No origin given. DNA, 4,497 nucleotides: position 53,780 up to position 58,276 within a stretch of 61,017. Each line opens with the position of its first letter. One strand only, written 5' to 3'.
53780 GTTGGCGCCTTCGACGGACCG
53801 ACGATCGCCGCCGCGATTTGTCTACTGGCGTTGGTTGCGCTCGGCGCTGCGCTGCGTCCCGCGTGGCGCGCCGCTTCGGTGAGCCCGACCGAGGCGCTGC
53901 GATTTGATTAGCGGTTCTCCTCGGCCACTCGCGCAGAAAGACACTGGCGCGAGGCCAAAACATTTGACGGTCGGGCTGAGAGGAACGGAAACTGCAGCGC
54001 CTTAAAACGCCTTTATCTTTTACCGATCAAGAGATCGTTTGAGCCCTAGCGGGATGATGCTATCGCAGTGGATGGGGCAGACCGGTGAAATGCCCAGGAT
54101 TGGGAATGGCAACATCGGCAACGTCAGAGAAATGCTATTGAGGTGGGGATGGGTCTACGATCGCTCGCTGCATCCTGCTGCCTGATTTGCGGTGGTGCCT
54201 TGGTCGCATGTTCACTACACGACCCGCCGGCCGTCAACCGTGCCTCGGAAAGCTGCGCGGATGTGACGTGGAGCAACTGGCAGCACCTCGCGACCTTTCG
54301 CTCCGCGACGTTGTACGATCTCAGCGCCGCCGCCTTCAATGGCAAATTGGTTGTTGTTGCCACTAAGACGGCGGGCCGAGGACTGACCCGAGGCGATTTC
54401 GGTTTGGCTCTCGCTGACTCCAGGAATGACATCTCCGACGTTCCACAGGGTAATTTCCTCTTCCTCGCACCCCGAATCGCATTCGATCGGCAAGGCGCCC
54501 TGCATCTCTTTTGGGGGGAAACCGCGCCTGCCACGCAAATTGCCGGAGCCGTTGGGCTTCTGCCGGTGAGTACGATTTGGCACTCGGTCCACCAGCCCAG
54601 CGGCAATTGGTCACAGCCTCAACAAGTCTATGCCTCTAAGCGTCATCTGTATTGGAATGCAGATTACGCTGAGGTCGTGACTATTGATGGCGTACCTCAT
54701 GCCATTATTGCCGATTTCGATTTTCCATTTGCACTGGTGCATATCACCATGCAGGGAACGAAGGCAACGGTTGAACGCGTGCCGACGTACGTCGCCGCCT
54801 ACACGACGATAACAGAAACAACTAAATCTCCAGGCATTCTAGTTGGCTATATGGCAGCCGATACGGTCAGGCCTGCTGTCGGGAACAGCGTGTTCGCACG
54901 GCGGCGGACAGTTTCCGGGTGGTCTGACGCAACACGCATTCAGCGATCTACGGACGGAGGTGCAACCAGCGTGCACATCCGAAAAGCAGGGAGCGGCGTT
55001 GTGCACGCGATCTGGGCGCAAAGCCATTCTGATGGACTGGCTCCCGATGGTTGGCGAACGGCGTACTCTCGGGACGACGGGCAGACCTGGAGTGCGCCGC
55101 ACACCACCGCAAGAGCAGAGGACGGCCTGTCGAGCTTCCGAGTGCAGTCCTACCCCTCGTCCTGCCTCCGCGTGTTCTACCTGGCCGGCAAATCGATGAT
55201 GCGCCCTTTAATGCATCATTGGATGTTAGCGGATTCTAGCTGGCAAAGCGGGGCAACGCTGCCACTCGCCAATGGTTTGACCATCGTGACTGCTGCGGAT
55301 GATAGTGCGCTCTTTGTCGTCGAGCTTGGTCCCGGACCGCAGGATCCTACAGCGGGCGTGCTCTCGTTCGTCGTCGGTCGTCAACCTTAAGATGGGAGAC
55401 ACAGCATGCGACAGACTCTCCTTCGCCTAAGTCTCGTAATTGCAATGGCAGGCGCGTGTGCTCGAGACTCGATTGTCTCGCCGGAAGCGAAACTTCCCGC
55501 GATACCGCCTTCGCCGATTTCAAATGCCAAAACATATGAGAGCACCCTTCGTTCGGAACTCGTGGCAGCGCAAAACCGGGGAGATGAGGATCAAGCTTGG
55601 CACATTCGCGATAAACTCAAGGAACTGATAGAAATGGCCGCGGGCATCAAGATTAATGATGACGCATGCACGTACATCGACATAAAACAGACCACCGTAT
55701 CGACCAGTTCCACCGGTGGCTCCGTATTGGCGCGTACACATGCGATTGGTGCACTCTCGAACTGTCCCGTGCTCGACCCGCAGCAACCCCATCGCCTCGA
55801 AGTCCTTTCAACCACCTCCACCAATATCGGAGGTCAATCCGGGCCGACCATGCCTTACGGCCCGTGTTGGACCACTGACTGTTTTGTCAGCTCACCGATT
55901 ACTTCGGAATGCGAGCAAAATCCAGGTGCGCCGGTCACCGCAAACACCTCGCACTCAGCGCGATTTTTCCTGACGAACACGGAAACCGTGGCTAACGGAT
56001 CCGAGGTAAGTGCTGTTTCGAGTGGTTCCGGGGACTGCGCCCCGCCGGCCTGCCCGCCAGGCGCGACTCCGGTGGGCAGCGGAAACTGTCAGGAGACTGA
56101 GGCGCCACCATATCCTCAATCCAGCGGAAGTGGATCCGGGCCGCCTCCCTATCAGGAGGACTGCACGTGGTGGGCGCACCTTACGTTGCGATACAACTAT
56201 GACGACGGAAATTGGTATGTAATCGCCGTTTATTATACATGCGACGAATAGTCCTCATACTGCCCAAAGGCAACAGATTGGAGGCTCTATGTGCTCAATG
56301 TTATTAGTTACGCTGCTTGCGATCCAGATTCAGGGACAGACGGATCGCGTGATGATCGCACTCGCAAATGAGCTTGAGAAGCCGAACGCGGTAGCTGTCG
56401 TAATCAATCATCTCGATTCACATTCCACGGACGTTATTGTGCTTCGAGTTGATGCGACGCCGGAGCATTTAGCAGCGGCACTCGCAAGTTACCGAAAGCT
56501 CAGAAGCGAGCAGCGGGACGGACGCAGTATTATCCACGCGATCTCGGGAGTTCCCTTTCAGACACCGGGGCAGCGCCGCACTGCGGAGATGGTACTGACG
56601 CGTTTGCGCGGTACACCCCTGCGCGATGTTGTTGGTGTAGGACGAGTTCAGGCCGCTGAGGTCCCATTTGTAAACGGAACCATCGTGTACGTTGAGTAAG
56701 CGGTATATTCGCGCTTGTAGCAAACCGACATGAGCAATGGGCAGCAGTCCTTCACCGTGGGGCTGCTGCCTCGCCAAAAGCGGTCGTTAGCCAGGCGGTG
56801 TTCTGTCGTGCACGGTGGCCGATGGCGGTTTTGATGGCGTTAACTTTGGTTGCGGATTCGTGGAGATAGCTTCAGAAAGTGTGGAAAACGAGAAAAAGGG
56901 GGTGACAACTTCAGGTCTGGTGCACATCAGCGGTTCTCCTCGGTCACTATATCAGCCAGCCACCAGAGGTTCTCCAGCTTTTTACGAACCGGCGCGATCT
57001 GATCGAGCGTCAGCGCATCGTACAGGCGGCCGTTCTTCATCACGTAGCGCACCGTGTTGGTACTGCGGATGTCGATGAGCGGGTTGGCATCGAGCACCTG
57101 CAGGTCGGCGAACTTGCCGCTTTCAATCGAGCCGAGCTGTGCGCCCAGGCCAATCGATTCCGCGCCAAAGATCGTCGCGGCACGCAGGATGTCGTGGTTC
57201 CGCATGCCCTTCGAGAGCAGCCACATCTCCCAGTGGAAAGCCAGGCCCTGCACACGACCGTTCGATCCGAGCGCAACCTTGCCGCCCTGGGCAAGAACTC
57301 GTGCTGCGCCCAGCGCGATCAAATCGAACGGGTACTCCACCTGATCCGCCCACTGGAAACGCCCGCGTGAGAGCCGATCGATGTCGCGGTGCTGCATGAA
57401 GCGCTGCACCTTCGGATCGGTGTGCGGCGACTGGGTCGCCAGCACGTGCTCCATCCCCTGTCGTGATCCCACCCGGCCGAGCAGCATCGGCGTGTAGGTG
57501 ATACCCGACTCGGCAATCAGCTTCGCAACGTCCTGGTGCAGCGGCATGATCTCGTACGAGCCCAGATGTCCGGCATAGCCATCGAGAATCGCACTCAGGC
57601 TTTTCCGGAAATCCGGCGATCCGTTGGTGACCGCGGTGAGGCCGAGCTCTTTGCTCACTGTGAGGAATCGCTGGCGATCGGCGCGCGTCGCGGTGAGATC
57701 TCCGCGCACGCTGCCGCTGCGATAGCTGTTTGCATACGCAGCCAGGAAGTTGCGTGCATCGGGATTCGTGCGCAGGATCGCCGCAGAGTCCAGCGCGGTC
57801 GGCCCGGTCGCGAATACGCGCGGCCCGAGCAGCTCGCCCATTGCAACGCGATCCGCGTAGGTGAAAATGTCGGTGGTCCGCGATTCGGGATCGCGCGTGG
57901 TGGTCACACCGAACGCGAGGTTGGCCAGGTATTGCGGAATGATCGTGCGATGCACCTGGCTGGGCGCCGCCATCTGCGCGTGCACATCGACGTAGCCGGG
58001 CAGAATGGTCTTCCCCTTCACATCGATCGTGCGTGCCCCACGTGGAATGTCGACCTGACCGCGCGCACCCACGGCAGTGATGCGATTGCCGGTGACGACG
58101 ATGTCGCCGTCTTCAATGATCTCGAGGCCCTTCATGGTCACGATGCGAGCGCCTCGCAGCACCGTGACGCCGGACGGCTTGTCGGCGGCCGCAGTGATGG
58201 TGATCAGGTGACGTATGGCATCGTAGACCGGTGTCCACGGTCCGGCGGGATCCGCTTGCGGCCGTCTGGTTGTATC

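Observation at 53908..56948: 3.0-kb lower-GC insertion bracketed by a 20-bp direct repeat that duplicates the last codons of the amidohydrolase gene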

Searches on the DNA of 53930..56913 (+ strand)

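Call 53: search_dna_similar(query=window:53930-56913:+, collection=plasmids, mode=distant)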
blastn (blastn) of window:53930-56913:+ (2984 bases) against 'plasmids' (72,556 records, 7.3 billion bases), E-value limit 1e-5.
No match.

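Call 54: search_dna_similar(query=window:53930-56913:+, collection=phages, mode=distant)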
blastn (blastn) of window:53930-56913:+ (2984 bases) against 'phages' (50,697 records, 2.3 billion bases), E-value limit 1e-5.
No match.
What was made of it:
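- Tried and rejected: E2 DNA against plasmids and phages: no match (calls 53, 54).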

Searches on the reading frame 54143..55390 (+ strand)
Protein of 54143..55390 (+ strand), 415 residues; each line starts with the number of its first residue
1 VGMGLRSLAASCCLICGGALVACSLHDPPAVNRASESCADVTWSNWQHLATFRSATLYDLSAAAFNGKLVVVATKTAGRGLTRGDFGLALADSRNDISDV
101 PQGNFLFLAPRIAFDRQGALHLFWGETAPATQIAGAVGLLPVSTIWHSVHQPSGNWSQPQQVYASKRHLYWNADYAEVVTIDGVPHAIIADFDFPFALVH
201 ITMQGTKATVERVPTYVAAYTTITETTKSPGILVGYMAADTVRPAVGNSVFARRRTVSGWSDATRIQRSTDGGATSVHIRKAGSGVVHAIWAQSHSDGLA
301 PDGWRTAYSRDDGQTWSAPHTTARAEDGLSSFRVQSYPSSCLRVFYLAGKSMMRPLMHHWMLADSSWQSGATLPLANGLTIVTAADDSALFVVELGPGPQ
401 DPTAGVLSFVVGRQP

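Call 6: search_protein_families(library=pfam, proteins=[window:54143-55390:+], max_evalue=0.01)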
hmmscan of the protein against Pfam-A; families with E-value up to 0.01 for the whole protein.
window:54143-55390:+ (415 aa): 1 family
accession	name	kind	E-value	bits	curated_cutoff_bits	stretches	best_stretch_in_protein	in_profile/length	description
PF02012.26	BNR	-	0.0013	18.9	27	0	308-317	2-11/12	BNR/Asp-box repeat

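Call 7: search_protein_families(library=ncbifam, proteins=[window:54143-55390:+], max_evalue=0.01)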
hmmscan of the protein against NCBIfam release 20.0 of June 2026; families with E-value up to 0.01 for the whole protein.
window:54143-55390:+ (415 aa): 0 families

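Call 9: find_encoding_contigs(protein=window:54143-55390:+, flank=10000, max_places=10)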
Protein window:54143-55390:+ (415 aa): no gene with exactly this product is on record in the collection.

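Call 10: find_homologous_proteins(query=window:54143-55390:+)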
Query window:54143-55390:+ (415 aa): 4 proteins with E <= 0.001 among 8000 candidates.
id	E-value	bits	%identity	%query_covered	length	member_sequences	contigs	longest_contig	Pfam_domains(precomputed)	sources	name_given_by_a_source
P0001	1.3e-250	849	100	90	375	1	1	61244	-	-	-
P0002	1.4e-79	286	52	67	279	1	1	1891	-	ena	-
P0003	3.2e-55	206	34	88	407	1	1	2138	-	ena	-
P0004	3.4e-7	48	29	53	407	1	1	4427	-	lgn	-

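Call 30: find_encoding_contigs(protein=P0002, flank=10000)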
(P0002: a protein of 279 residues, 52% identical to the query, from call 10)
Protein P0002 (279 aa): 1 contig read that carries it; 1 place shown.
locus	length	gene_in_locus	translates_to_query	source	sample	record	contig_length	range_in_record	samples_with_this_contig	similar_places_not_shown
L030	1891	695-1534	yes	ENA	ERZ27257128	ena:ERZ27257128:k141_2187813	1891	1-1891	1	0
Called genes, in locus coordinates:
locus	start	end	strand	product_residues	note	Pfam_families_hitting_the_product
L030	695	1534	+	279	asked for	-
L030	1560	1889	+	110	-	?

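Call 31: find_encoding_contigs(protein=P0003, flank=10000)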
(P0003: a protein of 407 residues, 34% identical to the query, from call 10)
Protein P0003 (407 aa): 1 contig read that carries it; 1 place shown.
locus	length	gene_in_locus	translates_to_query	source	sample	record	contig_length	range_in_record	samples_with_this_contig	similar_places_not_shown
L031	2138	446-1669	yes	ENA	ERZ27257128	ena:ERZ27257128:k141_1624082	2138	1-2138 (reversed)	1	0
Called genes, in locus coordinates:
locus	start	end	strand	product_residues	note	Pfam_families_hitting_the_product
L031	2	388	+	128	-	?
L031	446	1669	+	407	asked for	-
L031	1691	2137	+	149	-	?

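Call 32: find_encoding_contigs(protein=P0001, flank=10000)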
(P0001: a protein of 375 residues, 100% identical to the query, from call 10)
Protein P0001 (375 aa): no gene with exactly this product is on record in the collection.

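Call 63: predict_structure(alignment_id=A1)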
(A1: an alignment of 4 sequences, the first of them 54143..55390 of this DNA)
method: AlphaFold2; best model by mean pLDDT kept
length: 415 residues; sequences in the alignment: 4
mean_pLDDT: 47.8   pTM: 0.54
mean pLDDT of the five models: 47.8, 46.5, 43.4, 43.1, 42.8
residues with pLDDT >= 90: 0; 70-90: 57; 50-70: 135; < 50: 223
segments of 3 or more residues with pLDDT < 50: 1-110, 127-138, 192-195, 296-301, 327-342, 347-356, 359-392, 394-415
pLDDT, mean of each block of 10 residues (from residue 1): 31 24 25 25 29 33 34 31 25 24 31 54 53 41 65 57 57 54 56 55 65 63 54 74 69 78 81 64 64 53 68 78 52 36 48 43 37 32 35 42 34 28
secondary structure, 60 per line:
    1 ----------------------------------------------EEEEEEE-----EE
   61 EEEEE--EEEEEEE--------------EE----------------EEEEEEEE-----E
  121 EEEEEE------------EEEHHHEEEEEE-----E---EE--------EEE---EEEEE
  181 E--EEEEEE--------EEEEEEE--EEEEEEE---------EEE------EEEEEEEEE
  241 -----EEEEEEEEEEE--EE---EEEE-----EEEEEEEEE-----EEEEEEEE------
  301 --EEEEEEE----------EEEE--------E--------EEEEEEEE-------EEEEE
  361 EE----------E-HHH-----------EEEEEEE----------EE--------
elements in order: E47-53 E59-65 E68-74 E107-114 E120-126 E139-141 E145-150 E170-172 E176-181 E184-189 E198-204 E207-213 E223-225 E232-240 E246-256 E264-267 E273-281 E287-294 E303-309 E320-323 E341-348 E356-362 E389-395

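Call 71: find_related_loci(query=window:54143-55390:+, collection=viral_contigs, flank=5000)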
Query window:54143-55390:+ (415 aa) in viral_contigs; peptide patterns used: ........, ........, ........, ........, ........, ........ (x = any residue, [..] = any of these).
5 stretches matched a pattern, but none encodes a relative of the query by tblastn (E <= 1e-3).
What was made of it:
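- E2 has no relatives among plasmid, phage or viral records (calls 53, 54, 71).
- Tried and rejected: ORF1 against viral contigs: none (call 71).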

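Call 73: fold_search(model_id=the predicted structure, library=pdb)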
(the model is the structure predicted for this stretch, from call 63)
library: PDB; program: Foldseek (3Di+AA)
matches with E <= 10: 576; with E <= 0.001: 95
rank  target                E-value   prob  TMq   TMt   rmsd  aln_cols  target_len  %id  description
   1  5uas_A                6.5e-07  1.00  0.40  0.39  10.0       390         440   14  Structure of a new family of Polysaccharide lyase PL25-Ulvanlyase bound to -[GlcA(1-4)Rha3S]- (released 2017-03-29)
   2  5uam_B                6.8e-07  1.00  0.41  0.39   9.6       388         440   13  Structure of a new family of Polysaccharide lyase PL25-Ulvanlyase. (released 2017-03-29)
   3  5uas_B                8.3e-07  1.00  0.41  0.39  10.1       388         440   14  Structure of a new family of Polysaccharide lyase PL25-Ulvanlyase bound to -[GlcA(1-4)Rha3S]- (released 2017-03-29)
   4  8gn6_A                1.1e-06  1.00  0.35  0.30  12.6       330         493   12  Crystallization of Sialidase from Porphyromonas gingivalis (released 2023-04-19)
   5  5uam_A                1.6e-06  1.00  0.41  0.39   9.6       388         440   13  Structure of a new family of Polysaccharide lyase PL25-Ulvanlyase. (released 2017-03-29)
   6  8t24                  2.9e-06  1.00  0.33  0.29  12.2       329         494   13  Crystal Structure of Porphyromonas gingivalis Sialidase (PG_0352)- Fructose bound in CBM (released 2023-10-04)
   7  8t1y                  3.3e-06  1.00  0.36  0.32  12.4       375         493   12  Crystal Structure of Porphyromonas gingivalis Sialidase (PG_0352) Bound to Neu5Ac2en (DANA) (released 2023-10-04)
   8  5hx0_B                3.5e-06  1.00  0.40  0.45   6.8       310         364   14  Crystal structure of unknown function protein Dfer_1899 fromDyadobacter fermentans DSM 18053 (released 2016-02-17)
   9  8gn6_C                4.0e-06  1.00  0.34  0.30  12.7       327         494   12  Crystallization of Sialidase from Porphyromonas gingivalis (released 2023-04-19)
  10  8gn6_B                5.6e-06  1.00  0.35  0.30  12.7       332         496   12  Crystallization of Sialidase from Porphyromonas gingivalis (released 2023-04-19)
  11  5hx0_A                6.5e-06  1.00  0.41  0.45   6.7       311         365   14  Crystal structure of unknown function protein Dfer_1899 fromDyadobacter fermentans DSM 18053 (released 2016-02-17)
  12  8t26                  9.5e-06  1.00  0.34  0.29  12.5       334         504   11  Crystal Structure of Porphyromonas gingivalis Sialidase (PG_0352) D219A mutant bound to 3'-Sialyllactose (only Neu5Ac vi (released 2023-10-04)
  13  4fj6_A                1.2e-05  1.00  0.37  0.31  12.2       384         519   12  Crystal structure of a glycoside hydrolase family 33, candidate sialidase (BDI_2946) from Parabacteroides distasonis A (released 2012-07-25)
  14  4fj6_B                1.4e-05  1.00  0.38  0.32  12.1       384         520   12  Crystal structure of a glycoside hydrolase family 33, candidate sialidase (BDI_2946) from Parabacteroides distasonis A (released 2012-07-25)
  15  4fj6_C                1.7e-05  1.00  0.37  0.31  12.1       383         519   11  Crystal structure of a glycoside hydrolase family 33, candidate sialidase (BDI_2946) from Parabacteroides distasonis A (released 2012-07-25)
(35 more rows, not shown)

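Call 81: search_protein_families(library=padloc, proteins=[window:54143-55390:+], max_evalue=0.001)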
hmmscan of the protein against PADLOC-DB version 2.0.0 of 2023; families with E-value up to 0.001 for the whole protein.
window:54143-55390:+ (415 aa): 0 families

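Call 82: search_protein_families(library=phrogs, proteins=[window:54143-55390:+], max_evalue=0.01)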
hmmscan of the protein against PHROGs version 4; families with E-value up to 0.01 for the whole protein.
window:54143-55390:+ (415 aa): 0 families
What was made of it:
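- Tried and rejected: ORF1-3 against PADLOC and PHROGs: none (calls 81, 82).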

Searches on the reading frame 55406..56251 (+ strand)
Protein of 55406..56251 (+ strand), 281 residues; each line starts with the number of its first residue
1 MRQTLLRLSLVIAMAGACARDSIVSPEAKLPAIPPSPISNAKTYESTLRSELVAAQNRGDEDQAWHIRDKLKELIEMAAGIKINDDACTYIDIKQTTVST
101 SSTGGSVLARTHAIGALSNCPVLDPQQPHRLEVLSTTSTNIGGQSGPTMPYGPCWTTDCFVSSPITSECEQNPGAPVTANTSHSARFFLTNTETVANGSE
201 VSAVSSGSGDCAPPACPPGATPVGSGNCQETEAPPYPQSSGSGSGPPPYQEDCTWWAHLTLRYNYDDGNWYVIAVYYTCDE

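Call 6: search_protein_families(library=pfam, proteins=[window:55406-56251:+], max_evalue=0.01)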
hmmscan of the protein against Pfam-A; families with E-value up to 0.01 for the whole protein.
window:55406-56251:+ (281 aa): 0 families

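Call 7: search_protein_families(library=ncbifam, proteins=[window:55406-56251:+], max_evalue=0.01)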
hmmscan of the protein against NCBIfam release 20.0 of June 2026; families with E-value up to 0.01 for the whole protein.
window:55406-56251:+ (281 aa): 0 families

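Call 52: find_homologous_proteins(query=window:55406-56251:+)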
Query window:55406-56251:+: 4106 candidates shared short words with the query, none scored E <= 0.001.

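Call 64: search_protein_representatives(protein=window:55406-56251:+)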
Query: 281 residues. Proteins with E-value up to 0.001 (for the whole library): 2; up to 1e-10: 1; up to 1e-30: 0. The best 2 are listed.
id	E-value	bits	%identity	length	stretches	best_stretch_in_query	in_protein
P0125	3.6e-11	59.4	51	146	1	212-280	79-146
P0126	1.7e-05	40.8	31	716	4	57-105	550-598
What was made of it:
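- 53930..56911 (+): E2: the outer insert, which is the block the finding describes. Foreign composition, three genes. ORF1 (54143-55390) is an Asp-box beta-propeller lipoprotein. ORF2 (55406-56251) is a lipoprotein and near-orphan. ORF3 (56289-56699) is a small secreted protein. ORF2 has none, then 2 weak hits (calls 52, 64).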

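Call 81: search_protein_families(library=padloc, proteins=[window:55406-56251:+], max_evalue=0.001)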
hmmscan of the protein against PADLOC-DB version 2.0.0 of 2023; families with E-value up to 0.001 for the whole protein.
window:55406-56251:+ (281 aa): 0 families

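Call 82: search_protein_families(library=phrogs, proteins=[window:55406-56251:+], max_evalue=0.01)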
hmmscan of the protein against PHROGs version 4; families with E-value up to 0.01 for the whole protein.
window:55406-56251:+ (281 aa): 0 families

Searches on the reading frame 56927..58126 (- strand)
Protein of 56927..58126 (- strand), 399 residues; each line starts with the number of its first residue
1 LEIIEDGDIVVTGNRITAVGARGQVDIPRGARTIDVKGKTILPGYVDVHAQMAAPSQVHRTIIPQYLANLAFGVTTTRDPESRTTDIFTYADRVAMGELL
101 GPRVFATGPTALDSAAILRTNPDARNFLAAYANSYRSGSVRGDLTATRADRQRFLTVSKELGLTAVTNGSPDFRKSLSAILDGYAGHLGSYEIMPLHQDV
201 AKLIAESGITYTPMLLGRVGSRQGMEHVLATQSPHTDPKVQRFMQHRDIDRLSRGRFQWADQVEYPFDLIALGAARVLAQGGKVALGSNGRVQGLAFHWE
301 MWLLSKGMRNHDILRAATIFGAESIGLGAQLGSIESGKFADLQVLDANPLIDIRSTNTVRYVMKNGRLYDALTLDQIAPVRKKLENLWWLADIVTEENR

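Call 41: find_related_loci(query=window:56927-58126:-, collection=metagenome_contigs, flank=10000)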
Query window:56927-58126:- (399 aa) in metagenome_contigs; peptide patterns used: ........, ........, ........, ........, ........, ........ (x = any residue, [..] = any of these).
62 stretches matched a pattern; 14 encode a relative of the query (tblastn E <= 1e-3); 14 distinct loci.
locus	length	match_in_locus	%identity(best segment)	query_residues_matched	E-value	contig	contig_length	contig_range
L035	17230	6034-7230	84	2-399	0e+0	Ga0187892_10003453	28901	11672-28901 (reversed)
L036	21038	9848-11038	71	2-399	0e+0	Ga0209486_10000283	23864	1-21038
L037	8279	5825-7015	71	2-399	0e+0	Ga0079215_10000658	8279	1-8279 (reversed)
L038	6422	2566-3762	69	2-399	0e+0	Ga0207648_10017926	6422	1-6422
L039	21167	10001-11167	68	2-389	6e-177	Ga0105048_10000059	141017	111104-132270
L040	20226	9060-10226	68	2-389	6e-177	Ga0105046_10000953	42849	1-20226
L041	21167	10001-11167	68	2-389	6e-177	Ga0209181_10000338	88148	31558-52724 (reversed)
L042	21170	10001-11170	68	2-390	0e+0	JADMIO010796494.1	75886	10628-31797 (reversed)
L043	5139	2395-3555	41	2-393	3e-101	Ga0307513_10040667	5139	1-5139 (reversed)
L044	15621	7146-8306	42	2-393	5e-101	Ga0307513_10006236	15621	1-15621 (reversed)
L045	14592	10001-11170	43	2-392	8e-100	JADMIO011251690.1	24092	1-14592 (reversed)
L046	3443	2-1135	41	14-396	1e-96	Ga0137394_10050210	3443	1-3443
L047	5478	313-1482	38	2-389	6e-73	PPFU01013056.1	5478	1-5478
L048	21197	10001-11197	66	2-399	0e+0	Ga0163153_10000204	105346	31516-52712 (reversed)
